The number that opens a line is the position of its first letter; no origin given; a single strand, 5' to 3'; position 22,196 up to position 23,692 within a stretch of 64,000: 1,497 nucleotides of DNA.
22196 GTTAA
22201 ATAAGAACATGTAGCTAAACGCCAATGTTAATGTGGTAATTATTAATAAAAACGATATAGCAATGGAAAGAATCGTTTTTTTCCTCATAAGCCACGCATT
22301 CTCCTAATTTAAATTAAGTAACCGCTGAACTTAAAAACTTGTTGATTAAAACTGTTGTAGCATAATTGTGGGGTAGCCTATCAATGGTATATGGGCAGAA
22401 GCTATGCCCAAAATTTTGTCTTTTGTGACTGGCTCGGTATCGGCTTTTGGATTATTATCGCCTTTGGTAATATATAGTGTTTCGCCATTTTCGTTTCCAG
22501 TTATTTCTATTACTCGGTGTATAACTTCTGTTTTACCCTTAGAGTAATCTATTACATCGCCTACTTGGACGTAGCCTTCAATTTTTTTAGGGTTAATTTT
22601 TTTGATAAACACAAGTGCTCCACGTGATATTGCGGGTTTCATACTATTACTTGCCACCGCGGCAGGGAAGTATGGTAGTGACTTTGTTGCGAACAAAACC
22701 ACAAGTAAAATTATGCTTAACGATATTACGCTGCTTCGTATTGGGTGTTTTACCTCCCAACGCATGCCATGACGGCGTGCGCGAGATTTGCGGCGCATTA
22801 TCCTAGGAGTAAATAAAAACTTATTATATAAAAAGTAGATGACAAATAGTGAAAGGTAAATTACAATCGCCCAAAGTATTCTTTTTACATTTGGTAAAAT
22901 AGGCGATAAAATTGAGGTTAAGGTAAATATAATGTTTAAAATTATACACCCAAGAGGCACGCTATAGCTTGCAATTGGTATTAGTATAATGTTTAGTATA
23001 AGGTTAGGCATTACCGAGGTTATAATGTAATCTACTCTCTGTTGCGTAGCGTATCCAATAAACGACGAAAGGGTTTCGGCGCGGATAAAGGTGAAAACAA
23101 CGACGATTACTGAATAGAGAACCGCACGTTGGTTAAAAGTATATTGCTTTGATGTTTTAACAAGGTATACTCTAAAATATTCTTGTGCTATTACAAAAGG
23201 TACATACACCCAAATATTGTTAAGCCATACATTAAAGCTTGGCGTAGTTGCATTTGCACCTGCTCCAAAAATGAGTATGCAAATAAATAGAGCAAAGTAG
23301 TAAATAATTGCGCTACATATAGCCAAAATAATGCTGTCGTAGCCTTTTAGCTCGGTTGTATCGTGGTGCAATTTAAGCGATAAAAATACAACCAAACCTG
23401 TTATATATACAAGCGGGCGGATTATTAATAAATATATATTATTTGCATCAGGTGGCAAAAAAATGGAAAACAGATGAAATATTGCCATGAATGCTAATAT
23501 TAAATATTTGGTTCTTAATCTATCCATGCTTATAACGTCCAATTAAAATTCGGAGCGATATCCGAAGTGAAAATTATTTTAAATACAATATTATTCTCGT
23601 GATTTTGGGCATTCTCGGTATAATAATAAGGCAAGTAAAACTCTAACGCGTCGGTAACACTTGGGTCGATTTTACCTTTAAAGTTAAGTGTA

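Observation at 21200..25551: Minimal TasA/camelysin-like fibre operon with a non-canonical gene set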

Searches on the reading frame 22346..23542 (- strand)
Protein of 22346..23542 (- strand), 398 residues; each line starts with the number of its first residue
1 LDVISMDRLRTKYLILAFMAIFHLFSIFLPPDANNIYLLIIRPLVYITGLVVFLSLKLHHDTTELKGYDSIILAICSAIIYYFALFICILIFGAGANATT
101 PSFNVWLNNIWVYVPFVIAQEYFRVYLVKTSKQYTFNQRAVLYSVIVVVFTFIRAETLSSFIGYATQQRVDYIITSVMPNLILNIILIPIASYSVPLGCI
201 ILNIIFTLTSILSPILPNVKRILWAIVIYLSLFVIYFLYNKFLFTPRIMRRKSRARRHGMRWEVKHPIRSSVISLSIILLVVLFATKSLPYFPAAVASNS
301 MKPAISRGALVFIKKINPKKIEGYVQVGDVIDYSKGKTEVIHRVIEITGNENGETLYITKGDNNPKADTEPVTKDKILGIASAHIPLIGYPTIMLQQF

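Call 3: search_protein_families(library=pfam, proteins=[window:22346-23542:-], max_evalue=1)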
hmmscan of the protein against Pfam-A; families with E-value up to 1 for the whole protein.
window:22346-23542:- (398 aa): 6 families
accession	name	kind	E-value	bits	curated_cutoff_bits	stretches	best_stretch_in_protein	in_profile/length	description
PF10502.14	Peptidase_S26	-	0.00055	20.4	22.9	1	272-351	4-84/168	Signal peptidase, peptidase S26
PF14899.11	DUF4492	-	0.12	12.7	27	1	220-253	17-49/63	Domain of unknown function (DUF4492)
PF05425.18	CopD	-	0.14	13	32.1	1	221-284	43-101/105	Copper resistance protein D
PF21621.3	MPI_cupin_dom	-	0.16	12.4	27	1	116-146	5-36/79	Mannose-6-phosphate isomerase, cupin domain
PF00717.28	Peptidase_S24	-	0.16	12.1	23.3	1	290-329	34-67/116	Peptidase S24-like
PF06123.17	CreD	-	0.2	10.9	23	1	119-154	275-310/428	Inner membrane protein CreD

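Call 4: search_protein_families(library=ncbifam, proteins=[window:22346-23542:-], max_evalue=1)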
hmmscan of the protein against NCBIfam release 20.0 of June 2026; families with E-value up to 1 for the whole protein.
window:22346-23542:- (398 aa): 4 families
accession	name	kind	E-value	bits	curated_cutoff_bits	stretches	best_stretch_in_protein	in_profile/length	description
TIGR02228.1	sigpep_I_arch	equivalog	1.2e-27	96.7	51.85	1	273-396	13-134/158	signal peptidase I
NF046067.1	SigPepSipWBacil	equivalog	5e-17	62.1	190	1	295-391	42-136/189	signal peptidase I SipW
TIGR02227.1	sigpep_I_bact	equivalog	1.2e-08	35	47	1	273-351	2-81/162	signal peptidase I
TIGR02754.1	sod_Ni_protease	equivalog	0.053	14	63.25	1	296-381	3-88/90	nickel-type superoxide dismutase maturation protease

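Call 22: find_homologous_proteins(query=window:22346-23542:-, max_evalue=0.001)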
Query window:22346-23542:- (398 aa): 21 proteins with E <= 0.001 among 8000 candidates.
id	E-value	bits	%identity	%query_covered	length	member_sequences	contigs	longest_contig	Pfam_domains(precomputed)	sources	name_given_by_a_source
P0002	1.3e-81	293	44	80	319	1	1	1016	PF10502.15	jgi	jgi:signal peptidase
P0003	5.5e-43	166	29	96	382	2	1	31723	PF10502.15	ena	-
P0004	2.4e-41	160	29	98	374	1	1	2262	-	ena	-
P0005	9.6e-31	125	28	86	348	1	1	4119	-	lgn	-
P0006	6.2e-28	116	30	93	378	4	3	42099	-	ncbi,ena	-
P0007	1.2e-26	112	30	78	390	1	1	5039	PF00717.29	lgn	-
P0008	1.3e-23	102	28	96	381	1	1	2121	PF00717.29,PF10502.15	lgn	-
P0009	1.4e-23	102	27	97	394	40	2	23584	PF10502.15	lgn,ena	-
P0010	2.2e-21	95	29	73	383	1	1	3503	PF00717.29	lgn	-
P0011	2.0e-14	72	27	50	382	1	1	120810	-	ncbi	-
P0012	3.1e-13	68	32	46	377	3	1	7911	PF10502.15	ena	-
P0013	3.6e-13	68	30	50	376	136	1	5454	PF00717.29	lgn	-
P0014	4.1e-12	64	38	28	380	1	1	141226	-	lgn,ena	-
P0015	7.9e-12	63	28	83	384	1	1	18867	PF00717.29,PF10502.15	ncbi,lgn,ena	-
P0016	5.6e-11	60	27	80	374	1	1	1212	-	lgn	-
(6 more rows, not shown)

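Call 23: find_encoding_contigs(protein=P0003, flank=6000, max_places=2)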
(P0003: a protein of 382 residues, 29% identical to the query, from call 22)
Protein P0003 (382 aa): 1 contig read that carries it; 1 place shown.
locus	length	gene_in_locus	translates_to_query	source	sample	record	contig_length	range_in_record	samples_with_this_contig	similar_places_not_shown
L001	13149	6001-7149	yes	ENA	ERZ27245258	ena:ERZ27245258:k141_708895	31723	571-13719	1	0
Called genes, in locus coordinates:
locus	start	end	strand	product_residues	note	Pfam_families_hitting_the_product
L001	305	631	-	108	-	PF00085:Thioredoxin, PF13098:Thioredoxin_2, PF13905:Thioredoxin_8 (weak)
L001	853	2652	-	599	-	PF01336:tRNA_anti-codon, PF00152:tRNA-synt_2, PF02938:GAD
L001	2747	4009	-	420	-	PF13393:tRNA-synt_His, PF00587:tRNA-synt_2b, PF03129:HGTP_anticodon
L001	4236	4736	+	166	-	-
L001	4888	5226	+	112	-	-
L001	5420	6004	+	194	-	-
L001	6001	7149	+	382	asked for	PF10502:Peptidase_S26 (weak)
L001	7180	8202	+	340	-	PF17231:DUF5305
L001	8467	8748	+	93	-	PF02699:YajC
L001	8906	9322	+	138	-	PF12670:DUF3792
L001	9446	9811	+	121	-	-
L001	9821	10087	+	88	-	PF05402:PqqD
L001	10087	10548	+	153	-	-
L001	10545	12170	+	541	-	PF00664:ABC_membrane, PF00005:ABC_tran, PF13401:AAA_22 (weak)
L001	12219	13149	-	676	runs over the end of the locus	PF10030:DUF2272, PF05257:CHAP, PF08239:SH3_3 (weak), PF00404:Dockerin_1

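Call 24: find_encoding_contigs(protein=P0006, flank=6000, max_places=2)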
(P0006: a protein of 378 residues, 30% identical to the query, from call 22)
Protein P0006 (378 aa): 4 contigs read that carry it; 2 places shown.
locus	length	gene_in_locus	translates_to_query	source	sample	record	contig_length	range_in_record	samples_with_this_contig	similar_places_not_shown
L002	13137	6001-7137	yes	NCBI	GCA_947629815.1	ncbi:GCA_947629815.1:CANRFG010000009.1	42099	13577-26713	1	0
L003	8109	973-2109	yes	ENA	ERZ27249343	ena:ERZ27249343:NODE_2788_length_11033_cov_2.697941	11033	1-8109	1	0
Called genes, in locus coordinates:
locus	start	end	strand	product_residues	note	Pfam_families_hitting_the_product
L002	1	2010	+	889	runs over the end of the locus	-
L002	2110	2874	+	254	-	PF21981:RecX_HTH3 (faint), PF21982:RecX_HTH1 (faint), PF02631:RecX_HTH2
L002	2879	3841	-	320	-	PF13145:Rotamase_2 (weak), PF13616:Rotamase_3, PF00639:Rotamase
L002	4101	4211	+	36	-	-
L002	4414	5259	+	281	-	PF12784:PDDEXK_2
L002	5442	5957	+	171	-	-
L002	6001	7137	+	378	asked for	-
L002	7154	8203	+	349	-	PF17231:DUF5305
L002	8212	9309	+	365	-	PF02557:VanY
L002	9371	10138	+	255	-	PF01627:Hpt (weak), PF00072:Response_reg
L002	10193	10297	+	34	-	-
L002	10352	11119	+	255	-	-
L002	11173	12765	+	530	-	PF00005:ABC_tran, PF13304:AAA_21 (faint), PF12848:ABC_tran_Xtn, PF00005:ABC_tran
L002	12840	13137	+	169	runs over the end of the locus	PF12685:SpoIIIAH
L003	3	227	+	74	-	?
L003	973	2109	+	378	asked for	-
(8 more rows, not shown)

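Call 25: find_encoding_contigs(protein=P0009, flank=6000, max_places=2)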
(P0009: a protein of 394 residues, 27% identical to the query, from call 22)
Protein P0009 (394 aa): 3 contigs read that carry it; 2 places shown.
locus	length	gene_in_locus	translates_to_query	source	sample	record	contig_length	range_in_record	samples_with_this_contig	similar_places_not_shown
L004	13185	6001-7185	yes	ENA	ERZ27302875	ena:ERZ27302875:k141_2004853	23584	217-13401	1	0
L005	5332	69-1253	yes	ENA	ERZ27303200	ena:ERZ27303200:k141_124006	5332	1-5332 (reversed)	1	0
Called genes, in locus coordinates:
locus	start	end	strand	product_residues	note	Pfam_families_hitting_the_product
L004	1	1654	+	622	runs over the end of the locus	?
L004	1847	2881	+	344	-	PF01522:Polysacc_deac_1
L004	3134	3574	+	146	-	-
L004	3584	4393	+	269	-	PF00561:Abhydrolase_1, PF12146:Hydrolase_4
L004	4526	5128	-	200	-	-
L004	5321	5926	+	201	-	-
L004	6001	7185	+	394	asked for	PF10502:Peptidase_S26 (faint)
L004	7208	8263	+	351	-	PF17231:DUF5305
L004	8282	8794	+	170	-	-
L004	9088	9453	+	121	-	-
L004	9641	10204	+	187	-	-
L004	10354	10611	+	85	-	-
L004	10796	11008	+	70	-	PF13560:HTH_31 (weak), PF12844:HTH_19, PF01381:HTH_3, PF13443:HTH_26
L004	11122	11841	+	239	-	-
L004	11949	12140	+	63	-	-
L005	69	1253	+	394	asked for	PF10502:Peptidase_S26 (faint)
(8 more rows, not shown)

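Call 53: find_related_loci(query=A5, collection=genome_contigs, flank=7000)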
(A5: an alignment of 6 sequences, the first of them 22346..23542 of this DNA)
Query A5 (398 aa) in genome_contigs; peptide patterns used: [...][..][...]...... (x = any residue, [..] = any of these).
599 stretches matched a pattern (row limit reached: there are more); 539 encode a relative of the query (tblastn E <= 1e-3); the best 80 are kept; 80 distinct loci.
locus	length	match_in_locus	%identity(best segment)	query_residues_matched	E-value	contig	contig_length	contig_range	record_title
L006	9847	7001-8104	32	17-397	1e-53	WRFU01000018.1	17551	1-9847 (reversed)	MAG: Candidatus Saccharibacteria bacterium isolate Lab288P4bin92 Ga0123354_10006337, whole genome shotgun sequence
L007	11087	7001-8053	29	37-395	3e-46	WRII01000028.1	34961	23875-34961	MAG: Peptococcaceae bacterium isolate Nt197P3bin37 Ga0082212_10001452, whole genome shotgun sequence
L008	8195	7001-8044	28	37-397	1e-37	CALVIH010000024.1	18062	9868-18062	MAG: uncultured Bacilli bacterium isolate BRZ_DH__bin66 genome assembly, contig: BRZ_DH__NODE_2933_length_18062_cov_8.39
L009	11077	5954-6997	27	37-397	2e-37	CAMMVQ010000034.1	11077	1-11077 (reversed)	MAG: uncultured Mollicutes bacterium isolate ERR7167064_bin.22_MetaWRAP_v1.1_MAG genome assembly, contig: NODE_2898_leng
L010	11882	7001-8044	29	37-397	3e-36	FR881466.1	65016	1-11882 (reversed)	Clostridium sp. CAG:594 genomic scaffold, scf72, whole genome shotgun sequence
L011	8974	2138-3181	29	37-397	3e-36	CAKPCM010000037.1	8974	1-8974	MAG: uncultured Bacilli bacterium isolate REFINED_METABAT215_TOP10_CONTIGS_1500_ASSEMBLY_K77_MERGED__Hadza_MoBio_hadza-A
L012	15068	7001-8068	30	26-396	1e-35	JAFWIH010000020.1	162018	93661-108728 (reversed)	MAG: Clostridia bacterium isolate RGIG5765 Sheep_Ileum-4__c211597, whole genome shotgun sequence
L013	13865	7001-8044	30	37-397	1e-34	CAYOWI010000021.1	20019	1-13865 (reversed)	MAG TPA_asm: uncultured Muribaculaceae bacterium isolate SRP287540_co1_447 genome assembly, contig: NODE_2745_length_200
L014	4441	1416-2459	27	37-397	8e-35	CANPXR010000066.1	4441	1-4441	MAG: uncultured Bacilli bacterium isolate Lapin-004__bin62 genome assembly, contig: Lapin-004__NODE_26619_length_4441_co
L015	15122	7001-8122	30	8-396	5e-34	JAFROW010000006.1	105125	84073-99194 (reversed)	MAG: Clostridia bacterium isolate RGIG2666 Goat_Omasum-2__c382, whole genome shotgun sequence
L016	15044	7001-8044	28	37-397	5e-37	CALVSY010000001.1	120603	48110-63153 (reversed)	MAG: uncultured Bacilli bacterium isolate BRZ_GH__bin20 genome assembly, contig: BRZ_GH__NODE_177_length_120603_cov_8.52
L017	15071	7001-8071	29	26-397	2e-33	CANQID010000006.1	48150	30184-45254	MAG: uncultured Bacilli bacterium isolate Lapin-030__bin39 genome assembly, contig: Lapin-030__NODE_1078_length_48150_co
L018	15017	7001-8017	29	43-396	5e-33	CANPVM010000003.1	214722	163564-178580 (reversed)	MAG: uncultured Clostridia bacterium isolate Lapin-001__bin26 genome assembly, contig: Lapin-001__NODE_42_length_214722_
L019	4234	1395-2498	31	15-396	4e-31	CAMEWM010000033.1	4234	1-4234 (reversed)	MAG: uncultured Clostridium sp. isolate SRR11489782_bin.39_metaWRAP_v1.3_MAG genome assembly, contig: ERZ11466715.19461,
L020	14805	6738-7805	31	26-396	9e-31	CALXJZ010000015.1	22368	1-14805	MAG: uncultured Clostridia bacterium isolate BRZ_FP__bin64 genome assembly, contig: BRZ_FP__NODE_1893_length_22368_cov_9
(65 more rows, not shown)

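Call 57: predict_structure(alignment_id=A4)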
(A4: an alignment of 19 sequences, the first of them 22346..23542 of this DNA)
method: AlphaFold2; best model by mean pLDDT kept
length: 398 residues; sequences in the alignment: 19
mean_pLDDT: 83.8   pTM: 0.77
mean pLDDT of the five models: 83.8, 81.5, 80.2, 78.7, 78.7
residues with pLDDT >= 90: 160; 70-90: 182; 50-70: 40; < 50: 16
segments of 3 or more residues with pLDDT < 50: 61-63, 260-266
pLDDT, mean of each block of 10 residues (from residue 1): 64 90 88 87 93 73 61 90 91 81 84 91 91 87 95 84 62 83 92 88 87 83 84 86 69 55 50 81 88 92 92 89 89 91 93 90 94 93 91 79
secondary structure, 60 per line:
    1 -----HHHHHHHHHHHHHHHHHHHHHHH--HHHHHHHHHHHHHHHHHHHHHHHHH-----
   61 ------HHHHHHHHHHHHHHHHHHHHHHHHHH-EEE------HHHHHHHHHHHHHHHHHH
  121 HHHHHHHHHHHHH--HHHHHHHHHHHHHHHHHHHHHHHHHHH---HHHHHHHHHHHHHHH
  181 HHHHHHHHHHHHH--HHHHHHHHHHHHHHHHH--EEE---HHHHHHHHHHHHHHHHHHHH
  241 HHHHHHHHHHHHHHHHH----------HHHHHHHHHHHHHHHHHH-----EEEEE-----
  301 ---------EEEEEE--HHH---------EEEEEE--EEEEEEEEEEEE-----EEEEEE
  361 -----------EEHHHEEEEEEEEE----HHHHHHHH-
elements in order: H6-28 H31-55 H67-92 E94-96 H103-133 H136-162 H166-193 H196-212 E215-217 H221-257 H268-285 E291-295 E310-315 E330-335 E338-349 E355-360 E377-385 H390-397

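Call 75: search_protein_families(library=pfam, alignment_id=A4, max_evalue=1)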
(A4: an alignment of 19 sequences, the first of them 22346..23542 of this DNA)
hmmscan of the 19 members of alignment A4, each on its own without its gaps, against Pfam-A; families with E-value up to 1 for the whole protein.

A. member 1, window:22346-23542:- (398 aa): 6 families
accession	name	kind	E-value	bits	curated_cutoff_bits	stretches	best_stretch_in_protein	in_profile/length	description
PF10502.14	Peptidase_S26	-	0.00055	20.4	22.9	1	272-351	4-84/168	Signal peptidase, peptidase S26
PF14899.11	DUF4492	-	0.12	12.7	27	1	220-253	17-49/63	Domain of unknown function (DUF4492)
PF05425.18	CopD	-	0.14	13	32.1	1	221-284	43-101/105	Copper resistance protein D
PF21621.3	MPI_cupin_dom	-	0.16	12.4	27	1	116-146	5-36/79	Mannose-6-phosphate isomerase, cupin domain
PF00717.28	Peptidase_S24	-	0.16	12.1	23.3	1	290-329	34-67/116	Peptidase S24-like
PF06123.17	CreD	-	0.2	10.9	23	1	119-154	275-310/428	Inner membrane protein CreD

B. families by the number of members that match (of 19 scanned): 24 families
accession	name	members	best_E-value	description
PF10502.14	Peptidase_S26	19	5e-08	Signal peptidase, peptidase S26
PF00717.28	Peptidase_S24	18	2.9e-10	Peptidase S24-like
PF12671.13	Amidase_6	4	0.0027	Putative amidase domain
PF16886.11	ATP-synt_ab_Xtn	2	0.1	ATPsynthase alpha/beta subunit barrel-sandwich domain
PF14340.12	DUF4395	1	0.01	Domain of unknown function (DUF4395)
PF04225.17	LysM_OapA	1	0.015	Opacity-associated protein A LysM-like domain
PF25730.1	Herpes_BDLF2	1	0.021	Gammaherpesvirus intercellular spread glycoprotein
PF22268.1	DUF6954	1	0.043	Family of unknown function (DUF6954)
PF08566.15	Pam17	1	0.048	Mitochondrial import protein Pam17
PF13789.11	DUF4181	1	0.062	Domain of unknown function (DUF4181)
PF21166.2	LSM12_LSM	1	0.063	LSM12, LSM domain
PF13194.11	DUF4010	1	0.089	Domain of unknown function (DUF4010)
PF09775.14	Keratin_assoc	1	0.11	Keratinocyte-associated protein 2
PF14899.11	DUF4492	1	0.12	Domain of unknown function (DUF4492)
PF05425.18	CopD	1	0.14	Copper resistance protein D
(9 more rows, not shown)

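Call 76: search_solved_structures(query=A4, max_evalue=10, show_alignments=0)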
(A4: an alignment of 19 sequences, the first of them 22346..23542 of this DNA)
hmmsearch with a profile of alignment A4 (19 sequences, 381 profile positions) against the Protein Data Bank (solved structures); distinct sequences matched with E-value up to 10: 53.
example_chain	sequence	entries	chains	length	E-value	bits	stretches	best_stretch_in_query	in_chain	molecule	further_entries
7p2p_A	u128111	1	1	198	9.8e-25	90.6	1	243-378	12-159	Signal peptidase complex catalytic subunit SEC11A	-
7p2q_A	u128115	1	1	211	5.3e-24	88.1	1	245-378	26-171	Signal peptidase complex catalytic subunit SEC11C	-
9rjb_A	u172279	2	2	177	1.1e-23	87.1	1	243-378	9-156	Signal peptidase complex catalytic subunit SEC11A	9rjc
4n31_A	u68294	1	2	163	0.00039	22.8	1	272-328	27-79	SipA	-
4nv4_A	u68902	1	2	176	0.0011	21.3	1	269-327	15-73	Signal peptidase I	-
1t7d_A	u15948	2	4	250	0.0059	18.9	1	268-300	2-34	SIGNAL PEPTIDASE I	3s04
4k8w_A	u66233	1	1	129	0.0089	18.3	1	281-328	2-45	LepA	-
1kn9_A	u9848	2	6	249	0.0097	18.2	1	270-300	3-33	Signal peptidase I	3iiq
1b12_A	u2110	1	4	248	0.012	17.8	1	271-300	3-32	SIGNAL PEPTIDASE I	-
6b88_A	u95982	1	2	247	0.016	17.5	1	272-300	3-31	Signal peptidase I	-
9nlo_A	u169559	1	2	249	0.02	17.2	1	271-300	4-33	Signal peptidase I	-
4wvh_A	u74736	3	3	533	0.021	17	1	276-330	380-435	Maltose-binding periplasmic protein,Signal peptidase IB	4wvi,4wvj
2lly_A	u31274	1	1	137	0.17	14.1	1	186-272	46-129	Neuronal acetylcholine receptor subunit alpha-4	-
4wvg_A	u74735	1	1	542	0.33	13.1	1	276-330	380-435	Maltose-binding periplasmic protein,Signal peptidase IB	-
1y15_A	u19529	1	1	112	0.36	13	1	317-354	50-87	Major prion protein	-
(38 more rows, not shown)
